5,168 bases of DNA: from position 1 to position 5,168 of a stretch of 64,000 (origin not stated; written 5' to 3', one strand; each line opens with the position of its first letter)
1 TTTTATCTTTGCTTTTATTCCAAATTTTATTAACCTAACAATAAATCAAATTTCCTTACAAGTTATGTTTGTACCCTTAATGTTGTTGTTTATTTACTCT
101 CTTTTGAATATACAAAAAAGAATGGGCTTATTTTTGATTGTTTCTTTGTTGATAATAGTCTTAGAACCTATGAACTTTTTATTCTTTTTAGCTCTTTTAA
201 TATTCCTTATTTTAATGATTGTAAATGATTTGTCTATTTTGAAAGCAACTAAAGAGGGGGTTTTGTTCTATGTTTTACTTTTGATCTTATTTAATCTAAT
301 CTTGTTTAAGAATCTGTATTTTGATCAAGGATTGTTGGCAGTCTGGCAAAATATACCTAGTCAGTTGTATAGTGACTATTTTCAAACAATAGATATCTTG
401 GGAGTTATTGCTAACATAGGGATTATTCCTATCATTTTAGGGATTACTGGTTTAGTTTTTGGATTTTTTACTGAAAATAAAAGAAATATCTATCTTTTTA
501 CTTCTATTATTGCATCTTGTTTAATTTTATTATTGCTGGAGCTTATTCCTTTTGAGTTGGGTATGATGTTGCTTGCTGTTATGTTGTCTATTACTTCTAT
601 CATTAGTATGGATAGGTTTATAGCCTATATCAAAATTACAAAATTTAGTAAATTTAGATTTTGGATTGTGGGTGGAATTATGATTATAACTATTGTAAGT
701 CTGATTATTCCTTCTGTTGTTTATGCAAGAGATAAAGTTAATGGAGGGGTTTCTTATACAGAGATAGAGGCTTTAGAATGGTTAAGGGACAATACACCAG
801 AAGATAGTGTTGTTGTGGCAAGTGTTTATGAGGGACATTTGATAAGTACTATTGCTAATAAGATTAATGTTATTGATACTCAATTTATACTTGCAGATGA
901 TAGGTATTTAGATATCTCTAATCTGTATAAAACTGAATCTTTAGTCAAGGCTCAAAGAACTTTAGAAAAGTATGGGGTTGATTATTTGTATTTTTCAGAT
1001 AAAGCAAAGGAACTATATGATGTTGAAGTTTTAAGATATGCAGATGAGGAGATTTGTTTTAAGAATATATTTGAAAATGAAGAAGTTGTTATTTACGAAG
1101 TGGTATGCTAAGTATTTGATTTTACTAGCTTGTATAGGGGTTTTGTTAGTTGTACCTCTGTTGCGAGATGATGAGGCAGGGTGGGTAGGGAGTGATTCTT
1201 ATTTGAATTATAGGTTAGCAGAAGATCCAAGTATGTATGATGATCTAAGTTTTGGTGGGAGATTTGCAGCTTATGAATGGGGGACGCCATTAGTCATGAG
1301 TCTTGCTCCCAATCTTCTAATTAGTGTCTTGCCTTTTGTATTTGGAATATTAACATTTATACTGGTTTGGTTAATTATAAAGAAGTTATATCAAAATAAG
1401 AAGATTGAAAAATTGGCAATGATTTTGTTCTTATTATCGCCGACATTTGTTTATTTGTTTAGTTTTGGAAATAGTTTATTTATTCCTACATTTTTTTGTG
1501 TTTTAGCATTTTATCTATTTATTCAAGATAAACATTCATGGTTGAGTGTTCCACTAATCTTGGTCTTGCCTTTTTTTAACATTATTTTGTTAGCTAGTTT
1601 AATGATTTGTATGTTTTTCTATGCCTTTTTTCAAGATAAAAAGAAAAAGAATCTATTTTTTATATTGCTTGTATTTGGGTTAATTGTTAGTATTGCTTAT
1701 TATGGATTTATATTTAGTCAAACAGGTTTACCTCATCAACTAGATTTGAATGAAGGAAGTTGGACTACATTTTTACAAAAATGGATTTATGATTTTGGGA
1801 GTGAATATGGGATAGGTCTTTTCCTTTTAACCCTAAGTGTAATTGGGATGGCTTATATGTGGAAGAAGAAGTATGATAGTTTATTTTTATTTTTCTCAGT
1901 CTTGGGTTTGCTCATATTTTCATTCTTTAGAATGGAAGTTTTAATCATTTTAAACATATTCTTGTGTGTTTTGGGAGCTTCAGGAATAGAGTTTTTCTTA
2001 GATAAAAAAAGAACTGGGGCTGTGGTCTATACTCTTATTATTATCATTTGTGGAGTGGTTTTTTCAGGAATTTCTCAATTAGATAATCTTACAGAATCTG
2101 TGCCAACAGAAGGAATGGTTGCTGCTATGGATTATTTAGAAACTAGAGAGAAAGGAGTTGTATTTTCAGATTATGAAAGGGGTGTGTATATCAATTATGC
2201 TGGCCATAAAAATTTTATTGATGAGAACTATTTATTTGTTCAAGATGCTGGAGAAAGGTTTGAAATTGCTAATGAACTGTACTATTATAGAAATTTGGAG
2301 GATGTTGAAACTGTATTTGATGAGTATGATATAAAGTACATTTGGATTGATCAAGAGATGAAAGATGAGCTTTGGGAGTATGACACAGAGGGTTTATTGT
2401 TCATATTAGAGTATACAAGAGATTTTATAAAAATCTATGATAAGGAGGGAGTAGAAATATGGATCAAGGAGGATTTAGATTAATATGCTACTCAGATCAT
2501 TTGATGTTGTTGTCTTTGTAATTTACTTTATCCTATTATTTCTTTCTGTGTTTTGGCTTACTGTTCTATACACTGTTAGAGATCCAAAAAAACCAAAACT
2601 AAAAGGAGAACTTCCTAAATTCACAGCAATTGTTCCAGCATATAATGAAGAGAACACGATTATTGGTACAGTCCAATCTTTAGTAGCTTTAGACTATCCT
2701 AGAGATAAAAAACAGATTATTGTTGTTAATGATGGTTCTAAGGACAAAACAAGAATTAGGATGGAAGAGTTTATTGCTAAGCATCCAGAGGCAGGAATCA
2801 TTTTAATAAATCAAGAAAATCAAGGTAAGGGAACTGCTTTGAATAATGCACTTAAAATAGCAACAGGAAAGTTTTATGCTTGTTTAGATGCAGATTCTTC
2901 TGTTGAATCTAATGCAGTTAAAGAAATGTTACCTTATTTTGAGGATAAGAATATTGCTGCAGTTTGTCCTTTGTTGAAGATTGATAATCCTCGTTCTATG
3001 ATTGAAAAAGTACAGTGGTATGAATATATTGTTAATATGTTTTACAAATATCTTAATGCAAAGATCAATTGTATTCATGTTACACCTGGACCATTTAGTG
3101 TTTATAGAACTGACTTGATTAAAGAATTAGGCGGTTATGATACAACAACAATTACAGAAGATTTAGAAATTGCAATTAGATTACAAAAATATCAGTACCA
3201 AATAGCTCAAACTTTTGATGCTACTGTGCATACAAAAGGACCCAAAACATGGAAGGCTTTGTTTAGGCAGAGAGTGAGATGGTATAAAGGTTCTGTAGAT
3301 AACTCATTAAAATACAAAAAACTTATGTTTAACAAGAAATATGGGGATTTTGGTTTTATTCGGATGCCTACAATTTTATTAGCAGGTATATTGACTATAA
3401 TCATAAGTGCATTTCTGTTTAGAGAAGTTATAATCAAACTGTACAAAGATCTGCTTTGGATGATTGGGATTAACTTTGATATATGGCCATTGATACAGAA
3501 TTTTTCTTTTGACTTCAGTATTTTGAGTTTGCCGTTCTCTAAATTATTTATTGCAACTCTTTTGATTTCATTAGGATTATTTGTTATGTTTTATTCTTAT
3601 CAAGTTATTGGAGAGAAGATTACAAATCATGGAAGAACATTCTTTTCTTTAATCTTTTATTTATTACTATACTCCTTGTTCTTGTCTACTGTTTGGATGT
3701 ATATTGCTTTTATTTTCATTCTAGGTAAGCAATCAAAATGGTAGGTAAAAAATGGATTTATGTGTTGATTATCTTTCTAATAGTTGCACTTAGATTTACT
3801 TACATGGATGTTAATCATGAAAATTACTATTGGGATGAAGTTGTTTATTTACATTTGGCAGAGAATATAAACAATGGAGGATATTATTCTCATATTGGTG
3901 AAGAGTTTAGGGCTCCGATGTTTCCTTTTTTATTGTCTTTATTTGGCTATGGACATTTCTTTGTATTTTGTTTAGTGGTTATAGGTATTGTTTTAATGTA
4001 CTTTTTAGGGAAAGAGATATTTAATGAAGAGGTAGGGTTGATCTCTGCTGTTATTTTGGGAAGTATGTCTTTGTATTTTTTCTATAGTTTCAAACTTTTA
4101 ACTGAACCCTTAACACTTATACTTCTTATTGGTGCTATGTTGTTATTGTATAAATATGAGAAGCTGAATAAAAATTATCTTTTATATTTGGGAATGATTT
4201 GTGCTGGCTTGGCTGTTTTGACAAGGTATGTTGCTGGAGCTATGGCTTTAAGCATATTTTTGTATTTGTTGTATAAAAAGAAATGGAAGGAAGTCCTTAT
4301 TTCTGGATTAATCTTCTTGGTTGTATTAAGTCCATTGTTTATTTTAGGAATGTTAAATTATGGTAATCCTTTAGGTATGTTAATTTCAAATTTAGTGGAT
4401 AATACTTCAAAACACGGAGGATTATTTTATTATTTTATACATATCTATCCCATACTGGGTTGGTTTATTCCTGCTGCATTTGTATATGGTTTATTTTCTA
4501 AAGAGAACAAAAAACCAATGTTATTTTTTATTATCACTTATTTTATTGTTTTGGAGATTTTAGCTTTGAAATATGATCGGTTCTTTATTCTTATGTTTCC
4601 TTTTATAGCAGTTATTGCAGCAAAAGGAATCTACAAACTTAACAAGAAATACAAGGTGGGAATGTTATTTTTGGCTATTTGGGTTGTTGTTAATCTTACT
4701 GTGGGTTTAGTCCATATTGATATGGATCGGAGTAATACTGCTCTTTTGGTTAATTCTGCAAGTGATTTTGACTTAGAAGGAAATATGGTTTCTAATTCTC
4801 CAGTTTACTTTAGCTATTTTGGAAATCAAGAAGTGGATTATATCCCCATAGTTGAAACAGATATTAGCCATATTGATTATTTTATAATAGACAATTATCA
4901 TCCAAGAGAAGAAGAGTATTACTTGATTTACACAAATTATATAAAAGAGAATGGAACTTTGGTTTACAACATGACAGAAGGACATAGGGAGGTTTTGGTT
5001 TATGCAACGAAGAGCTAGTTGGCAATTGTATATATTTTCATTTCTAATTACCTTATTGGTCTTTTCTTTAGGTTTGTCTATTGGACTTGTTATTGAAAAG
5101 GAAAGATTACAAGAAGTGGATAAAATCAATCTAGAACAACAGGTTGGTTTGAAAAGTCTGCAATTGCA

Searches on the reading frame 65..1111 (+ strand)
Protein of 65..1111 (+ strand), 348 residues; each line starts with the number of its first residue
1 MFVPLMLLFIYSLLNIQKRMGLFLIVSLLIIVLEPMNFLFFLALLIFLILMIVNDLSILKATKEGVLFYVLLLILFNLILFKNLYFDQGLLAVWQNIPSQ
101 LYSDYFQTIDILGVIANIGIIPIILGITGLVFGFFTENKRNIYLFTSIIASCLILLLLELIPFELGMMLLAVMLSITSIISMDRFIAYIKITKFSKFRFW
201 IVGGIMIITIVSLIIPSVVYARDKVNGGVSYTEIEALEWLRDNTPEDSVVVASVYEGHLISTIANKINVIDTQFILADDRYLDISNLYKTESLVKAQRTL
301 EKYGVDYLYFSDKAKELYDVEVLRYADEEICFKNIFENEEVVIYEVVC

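Call 78: search_protein_families(library=pfam, proteins=[window:65-1111:+], max_evalue=0.001)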
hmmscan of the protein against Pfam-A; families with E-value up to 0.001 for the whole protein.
window:65-1111:+ (348 aa): 0 families

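Call 80: search_protein_families(library=ncbifam, proteins=[window:65-1111:+], max_evalue=0.001)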
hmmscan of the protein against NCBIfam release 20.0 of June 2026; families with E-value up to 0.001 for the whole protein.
window:65-1111:+ (348 aa): 2 families
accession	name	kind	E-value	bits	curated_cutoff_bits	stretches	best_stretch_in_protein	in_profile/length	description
TIGR03662.1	Chlor_Arch_YYY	subfamily_domain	3.8e-06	25.8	300.25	1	278-346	659-726/727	chlor_Arch_YYY domain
TIGR04154.1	archaeo_STT3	subfamily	1.2e-05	23.9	450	1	120-256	374-520/831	oligosaccharyl transferase, archaeosortase A system-associated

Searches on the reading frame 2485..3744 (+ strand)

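Call 78: search_protein_families(library=pfam, proteins=[window:2485-3744:+], max_evalue=0.001)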
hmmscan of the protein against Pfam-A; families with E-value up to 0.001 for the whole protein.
window:2485-3744:+ (419 aa): 6 families
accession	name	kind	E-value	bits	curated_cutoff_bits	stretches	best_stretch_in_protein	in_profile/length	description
PF00535.33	Glycos_transf_2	-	1.3e-29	103.8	23.3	1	48-215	2-167/168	Glycosyl transferase family 2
PF13641.12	Glyco_tranf_2_3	-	2.6e-27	96.8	27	1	44-269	1-230/230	Glycosyltransferase like family 2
PF13632.12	Glyco_trans_2_3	-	1.2e-16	61.6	27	1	133-360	4-153/198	Glycosyl transferase family group 2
PF03142.21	Chitin_synth_2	-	2.4e-14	53.3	27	1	132-213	206-290/527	Chitin synthase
PF13506.12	Glyco_transf_21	-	2.3e-10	40.7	21.7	1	115-267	18-173/174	Glycosyl transferase family 21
PF10111.15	Glyco_tranf_2_2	-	4.2e-05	23.6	27.3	1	48-241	2-207/276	Glycosyltransferase like family 2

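Call 80: search_protein_families(library=ncbifam, proteins=[window:2485-3744:+], max_evalue=0.001)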
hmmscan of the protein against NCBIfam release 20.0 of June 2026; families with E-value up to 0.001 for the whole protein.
window:2485-3744:+ (419 aa): 25 families
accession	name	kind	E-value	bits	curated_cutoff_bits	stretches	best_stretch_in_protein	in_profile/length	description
TIGR03937.1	PgaC_IcaA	equivalog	3.3e-46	158.1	422.3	1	22-322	22-317/407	poly-beta-1,6-N-acetyl-D-glucosamine synthase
TIGR03111.1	glyc2_xrt_Gpos1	hypoth_equivalog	6.5e-29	101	363.95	1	8-419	15-414/439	TIGR03111 family XrtG-associated glycosyltransferase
NF041875.1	EPS_EpsD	equivalog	1.2e-22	80.8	370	1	49-263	4-220/325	exopolysaccharide biosynthesis glycosyltransferase EpsD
TIGR03030.1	CelA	equivalog_domain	1e-21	76.7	699.1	1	14-271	100-378/714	UDP-forming cellulose synthase catalytic subunit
NF041865.1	EpsU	equivalog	1.6e-19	70.2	700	1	24-272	20-267/394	exopolysaccharide biosynthesis GT2 family glycosyltransferase EpsU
TIGR03965.1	mycofact_glyco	equivalog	3.5e-19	69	280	1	37-270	67-300/467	mycofactocin biosynthesis glycosyltransferase MftF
TIGR04242.1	nodulat_NodC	equivalog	1.3e-18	67.2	550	1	36-271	40-285/395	chitooligosaccharide synthase NodC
TIGR04283.1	glyco_like_mftF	equivalog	1.8e-17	63.7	182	1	48-250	3-184/221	TIGR04283 family arsenosugar biosynthesis glycosyltransferase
NF008558.0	PRK11498.1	equivalog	4.7e-17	61.2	992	1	26-282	254-518/872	UDP-forming cellulose synthase catalytic subunit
NF007482.0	PRK10073.1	equivalog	8.7e-15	54.5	423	1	43-149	5-107/334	glycosyltransferase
NF047683.1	TeichurnBiosyTuaG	equivalog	1.2e-12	48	400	1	44-158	6-117/252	teichuronic acid biosynthesis protein TuaG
NF053846.1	glyco_with_XrtP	equivalog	2.5e-11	42.9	520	2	222-316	250-344/440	XrtP-associated glycosyltransferase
NF041394.1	GtaseAglG_Halo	equivalog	4.6e-11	42.5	440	1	59-250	18-215/304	glucosyl-dolichyl phosphate glucuronosyltransferase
TIGR03469.1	HpnB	hypoth_equivalog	2.6e-10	39.9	379.25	1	11-164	9-172/386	hopene-associated glycosyltransferase HpnB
NF010496.0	PRK13915.1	equivalog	2.7e-10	39.8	262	1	46-158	33-149/307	glucosyl-3-phosphoglycerate synthase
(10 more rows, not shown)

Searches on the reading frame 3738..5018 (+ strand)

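Call 78: search_protein_families(library=pfam, proteins=[window:3738-5018:+], max_evalue=0.001)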
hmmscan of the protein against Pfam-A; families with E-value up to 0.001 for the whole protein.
window:3738-5018:+ (426 aa): 3 families
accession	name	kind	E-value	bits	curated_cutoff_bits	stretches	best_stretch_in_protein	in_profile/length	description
PF13231.12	PMT_2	-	2.1e-12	48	26.1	1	74-199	26-156/160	Dolichyl-phosphate-mannose-protein mannosyltransferase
PF03901.23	Glyco_transf_22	-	3e-09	37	23.8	1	85-325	96-361/414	Alg9-like mannosyltransferase family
PF02366.24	PMT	-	0.00013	22.1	22.7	1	68-203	82-225/245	Dolichyl-phosphate-mannose-protein mannosyltransferase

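Call 80: search_protein_families(library=ncbifam, proteins=[window:3738-5018:+], max_evalue=0.001)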
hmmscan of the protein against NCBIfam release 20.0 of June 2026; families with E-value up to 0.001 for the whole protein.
window:3738-5018:+ (426 aa): 1 family
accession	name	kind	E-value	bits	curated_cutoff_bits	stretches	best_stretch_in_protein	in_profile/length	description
NF047440.1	LA3751_2_3_fam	subfamily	8.3e-06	24.9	200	1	63-322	86-381/460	LA_3751/LA_3752 family putative glycosyltransferase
